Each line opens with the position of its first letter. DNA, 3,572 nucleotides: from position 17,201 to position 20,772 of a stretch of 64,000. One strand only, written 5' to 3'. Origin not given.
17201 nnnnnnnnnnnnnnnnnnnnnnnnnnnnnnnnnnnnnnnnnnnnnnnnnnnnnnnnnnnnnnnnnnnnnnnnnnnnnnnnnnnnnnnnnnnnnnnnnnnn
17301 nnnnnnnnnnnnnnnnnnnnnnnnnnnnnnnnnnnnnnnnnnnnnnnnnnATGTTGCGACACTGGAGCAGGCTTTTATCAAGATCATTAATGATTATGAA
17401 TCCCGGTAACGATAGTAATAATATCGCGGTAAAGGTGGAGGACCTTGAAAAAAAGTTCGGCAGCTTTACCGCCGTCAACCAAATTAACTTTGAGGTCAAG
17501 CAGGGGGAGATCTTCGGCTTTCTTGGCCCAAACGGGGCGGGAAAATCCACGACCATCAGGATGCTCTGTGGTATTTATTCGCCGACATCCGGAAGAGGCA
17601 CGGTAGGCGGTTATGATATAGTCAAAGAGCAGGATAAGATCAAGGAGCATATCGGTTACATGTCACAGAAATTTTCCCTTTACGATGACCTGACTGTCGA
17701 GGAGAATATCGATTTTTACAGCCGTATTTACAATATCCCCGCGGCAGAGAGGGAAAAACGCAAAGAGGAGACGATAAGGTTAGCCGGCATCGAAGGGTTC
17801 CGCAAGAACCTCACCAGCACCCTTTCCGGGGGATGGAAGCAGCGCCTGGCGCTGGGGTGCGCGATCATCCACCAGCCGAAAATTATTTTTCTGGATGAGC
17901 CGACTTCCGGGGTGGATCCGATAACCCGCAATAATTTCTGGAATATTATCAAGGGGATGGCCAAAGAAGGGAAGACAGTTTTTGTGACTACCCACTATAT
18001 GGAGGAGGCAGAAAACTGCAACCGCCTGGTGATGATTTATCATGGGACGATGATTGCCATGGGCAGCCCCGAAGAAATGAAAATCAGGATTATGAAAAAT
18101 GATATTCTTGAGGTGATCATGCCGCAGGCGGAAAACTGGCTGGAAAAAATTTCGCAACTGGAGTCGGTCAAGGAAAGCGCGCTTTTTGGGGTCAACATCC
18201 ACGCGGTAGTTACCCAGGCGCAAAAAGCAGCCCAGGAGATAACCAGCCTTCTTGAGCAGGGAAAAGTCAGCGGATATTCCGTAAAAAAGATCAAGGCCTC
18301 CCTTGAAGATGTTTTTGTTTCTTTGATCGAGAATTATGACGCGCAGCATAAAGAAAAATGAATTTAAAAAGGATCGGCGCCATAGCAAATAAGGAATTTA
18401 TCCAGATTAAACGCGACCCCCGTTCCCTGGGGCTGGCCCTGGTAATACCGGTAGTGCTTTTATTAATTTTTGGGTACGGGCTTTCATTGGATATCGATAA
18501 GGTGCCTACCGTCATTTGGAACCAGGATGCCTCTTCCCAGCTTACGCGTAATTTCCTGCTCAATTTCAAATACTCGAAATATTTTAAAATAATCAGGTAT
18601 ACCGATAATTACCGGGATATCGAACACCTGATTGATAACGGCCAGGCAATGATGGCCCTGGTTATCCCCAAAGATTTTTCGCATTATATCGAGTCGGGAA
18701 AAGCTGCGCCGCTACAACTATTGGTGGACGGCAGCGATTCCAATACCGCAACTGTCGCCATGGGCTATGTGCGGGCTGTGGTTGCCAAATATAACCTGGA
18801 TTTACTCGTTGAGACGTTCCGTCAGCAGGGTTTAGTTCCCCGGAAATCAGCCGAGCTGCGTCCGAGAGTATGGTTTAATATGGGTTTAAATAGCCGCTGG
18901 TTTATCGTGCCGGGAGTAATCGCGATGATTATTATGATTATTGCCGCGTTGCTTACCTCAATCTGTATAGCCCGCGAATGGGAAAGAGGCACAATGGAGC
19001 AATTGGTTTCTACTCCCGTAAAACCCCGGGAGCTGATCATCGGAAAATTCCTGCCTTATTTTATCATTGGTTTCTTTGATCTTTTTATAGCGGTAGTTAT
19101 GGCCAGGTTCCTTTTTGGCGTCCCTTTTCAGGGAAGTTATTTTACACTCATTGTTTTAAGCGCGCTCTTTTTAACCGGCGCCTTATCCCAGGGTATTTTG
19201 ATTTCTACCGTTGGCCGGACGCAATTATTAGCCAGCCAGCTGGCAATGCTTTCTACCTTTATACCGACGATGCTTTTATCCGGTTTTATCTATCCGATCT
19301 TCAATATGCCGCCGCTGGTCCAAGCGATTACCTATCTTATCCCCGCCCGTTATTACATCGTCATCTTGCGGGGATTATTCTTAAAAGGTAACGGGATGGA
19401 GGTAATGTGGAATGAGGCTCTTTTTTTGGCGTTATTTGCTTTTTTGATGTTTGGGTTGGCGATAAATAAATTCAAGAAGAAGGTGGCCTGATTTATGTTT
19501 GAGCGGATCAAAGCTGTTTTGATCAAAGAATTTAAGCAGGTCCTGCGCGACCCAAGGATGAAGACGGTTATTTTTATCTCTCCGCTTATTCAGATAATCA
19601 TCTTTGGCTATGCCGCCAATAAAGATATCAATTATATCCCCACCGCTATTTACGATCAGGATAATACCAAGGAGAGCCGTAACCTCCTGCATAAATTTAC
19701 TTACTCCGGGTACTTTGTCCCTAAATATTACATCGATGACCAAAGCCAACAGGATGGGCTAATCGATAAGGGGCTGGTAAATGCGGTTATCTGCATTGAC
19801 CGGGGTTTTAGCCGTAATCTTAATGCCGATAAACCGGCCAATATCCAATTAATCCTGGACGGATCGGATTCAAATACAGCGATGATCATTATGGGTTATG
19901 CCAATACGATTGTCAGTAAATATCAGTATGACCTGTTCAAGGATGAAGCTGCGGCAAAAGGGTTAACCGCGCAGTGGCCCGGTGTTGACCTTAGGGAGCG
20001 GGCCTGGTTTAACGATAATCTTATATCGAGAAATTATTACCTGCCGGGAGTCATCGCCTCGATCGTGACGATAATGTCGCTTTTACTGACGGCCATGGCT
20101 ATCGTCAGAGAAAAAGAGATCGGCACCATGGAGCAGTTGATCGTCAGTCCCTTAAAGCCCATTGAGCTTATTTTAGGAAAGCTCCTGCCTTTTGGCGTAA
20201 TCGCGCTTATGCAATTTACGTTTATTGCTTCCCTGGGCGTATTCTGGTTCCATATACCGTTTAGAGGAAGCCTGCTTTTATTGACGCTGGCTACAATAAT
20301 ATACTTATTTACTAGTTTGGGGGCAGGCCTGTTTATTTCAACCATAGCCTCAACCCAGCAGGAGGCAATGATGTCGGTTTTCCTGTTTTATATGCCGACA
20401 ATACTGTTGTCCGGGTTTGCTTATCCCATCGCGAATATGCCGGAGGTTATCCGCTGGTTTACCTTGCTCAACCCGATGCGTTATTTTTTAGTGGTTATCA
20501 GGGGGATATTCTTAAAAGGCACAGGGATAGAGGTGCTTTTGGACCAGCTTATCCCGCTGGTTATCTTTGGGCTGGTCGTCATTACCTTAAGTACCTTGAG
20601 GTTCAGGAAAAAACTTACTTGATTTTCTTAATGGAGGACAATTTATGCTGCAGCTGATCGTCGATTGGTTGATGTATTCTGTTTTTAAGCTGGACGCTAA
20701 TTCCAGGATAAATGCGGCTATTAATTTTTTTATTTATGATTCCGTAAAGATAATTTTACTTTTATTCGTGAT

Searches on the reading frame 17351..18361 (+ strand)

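Call 61: search_protein_families(library=pfam, proteins=[window:17351-18361:+])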
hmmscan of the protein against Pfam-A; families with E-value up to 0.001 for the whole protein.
window:17351-18361:+ (336 aa): 4 families
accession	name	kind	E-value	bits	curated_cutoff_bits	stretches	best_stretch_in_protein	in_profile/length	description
PF00005.33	ABC_tran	-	2.5e-34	119.2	25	1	42-186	1-137/137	ABC transporter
PF13304.12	AAA_21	-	2.7e-07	31.4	27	0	164-215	243-298/304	AAA domain, putative AbiEii toxin, Type IV TA system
PF13732.12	DrrA1-3_C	-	3.2e-05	25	27.4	1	238-324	1-79/81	ATP-binding protein DrrA1-3-like, C-terminal domain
PF02463.25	SMC_N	-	0.00012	22.1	40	0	54-231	26-213/220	RecF/RecN/SMC N terminal domain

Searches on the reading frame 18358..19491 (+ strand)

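Call 61: search_protein_families(library=pfam, proteins=[window:18358-19491:+])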
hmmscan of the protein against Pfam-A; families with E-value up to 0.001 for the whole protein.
window:18358-19491:+ (377 aa): 4 families
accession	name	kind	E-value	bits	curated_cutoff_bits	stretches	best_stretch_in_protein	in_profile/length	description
PF12698.13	ABC2_membrane_3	-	1.7e-49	169.2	31.6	1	24-369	8-346/347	ABC-2 family transporter protein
PF01061.29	ABC2_membrane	-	1.7e-25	90.3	26.9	1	171-341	38-210/211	ABC-2 type transporter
PF12679.13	ABC2_membrane_2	-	6.1e-21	75.4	27.2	1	8-375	2-281/283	ABC-2 family transporter protein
PF12730.13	ABC2_membrane_4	-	3e-06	27.8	27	1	186-302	54-166/179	ABC-2 family transporter protein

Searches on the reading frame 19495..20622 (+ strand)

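Call 61: search_protein_families(library=pfam, proteins=[window:19495-20622:+])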
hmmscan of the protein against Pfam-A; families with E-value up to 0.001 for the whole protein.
window:19495-20622:+ (375 aa): 3 families
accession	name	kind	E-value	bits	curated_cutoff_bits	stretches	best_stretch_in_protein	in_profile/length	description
PF12698.13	ABC2_membrane_3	-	1.3e-50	172.9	31.6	1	26-367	7-346/347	ABC-2 family transporter protein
PF01061.29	ABC2_membrane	-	1.2e-32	113.6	26.9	1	179-340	51-211/211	ABC-2 type transporter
PF12679.13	ABC2_membrane_2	-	1.2e-17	64.6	27.2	1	7-373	2-281/283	ABC-2 family transporter protein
